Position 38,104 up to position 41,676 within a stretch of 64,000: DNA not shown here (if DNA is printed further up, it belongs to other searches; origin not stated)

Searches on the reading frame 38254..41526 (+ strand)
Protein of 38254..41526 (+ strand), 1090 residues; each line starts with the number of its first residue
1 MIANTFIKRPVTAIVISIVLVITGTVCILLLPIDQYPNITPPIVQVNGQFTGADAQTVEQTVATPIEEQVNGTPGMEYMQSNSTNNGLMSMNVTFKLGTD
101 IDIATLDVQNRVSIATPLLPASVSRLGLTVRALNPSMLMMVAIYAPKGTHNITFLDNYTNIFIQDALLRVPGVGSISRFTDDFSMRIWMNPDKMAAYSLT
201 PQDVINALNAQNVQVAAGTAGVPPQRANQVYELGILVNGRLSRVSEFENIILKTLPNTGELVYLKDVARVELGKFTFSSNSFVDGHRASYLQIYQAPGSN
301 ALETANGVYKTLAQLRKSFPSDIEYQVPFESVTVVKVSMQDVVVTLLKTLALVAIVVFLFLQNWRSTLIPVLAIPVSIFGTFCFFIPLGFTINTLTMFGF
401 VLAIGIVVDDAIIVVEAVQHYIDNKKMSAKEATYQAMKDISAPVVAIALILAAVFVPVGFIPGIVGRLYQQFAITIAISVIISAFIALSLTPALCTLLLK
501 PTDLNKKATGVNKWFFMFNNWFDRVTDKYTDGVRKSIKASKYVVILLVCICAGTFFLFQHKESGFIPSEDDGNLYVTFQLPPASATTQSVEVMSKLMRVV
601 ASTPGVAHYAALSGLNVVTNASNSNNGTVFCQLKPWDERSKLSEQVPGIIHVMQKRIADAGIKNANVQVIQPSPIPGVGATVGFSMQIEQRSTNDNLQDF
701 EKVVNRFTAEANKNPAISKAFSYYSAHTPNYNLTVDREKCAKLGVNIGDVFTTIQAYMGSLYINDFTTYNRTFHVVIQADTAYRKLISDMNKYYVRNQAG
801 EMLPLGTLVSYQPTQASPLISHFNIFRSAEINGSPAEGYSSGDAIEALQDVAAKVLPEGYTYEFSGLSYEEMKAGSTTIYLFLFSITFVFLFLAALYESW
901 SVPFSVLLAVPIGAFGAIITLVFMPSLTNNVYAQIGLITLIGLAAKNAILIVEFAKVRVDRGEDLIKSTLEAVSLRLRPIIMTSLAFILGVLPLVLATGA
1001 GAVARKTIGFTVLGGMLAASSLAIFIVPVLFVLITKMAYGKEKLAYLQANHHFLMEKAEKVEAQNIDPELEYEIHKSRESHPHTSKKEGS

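Call 44: search_protein_families(library=pfam, proteins=[window:38254-41526:+], max_evalue=0.00001)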
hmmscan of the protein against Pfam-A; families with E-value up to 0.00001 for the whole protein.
window:38254-41526:+ (1090 aa): 2 families
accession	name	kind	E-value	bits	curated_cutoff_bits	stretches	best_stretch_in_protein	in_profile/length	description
PF00873.25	ACR_tran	-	0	1035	28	1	2-1034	1-1020/1021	AcrB/AcrD/AcrF family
PF03176.21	MMPL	-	5.6e-14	52.3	20.5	1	286-501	85-305/333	MMPL family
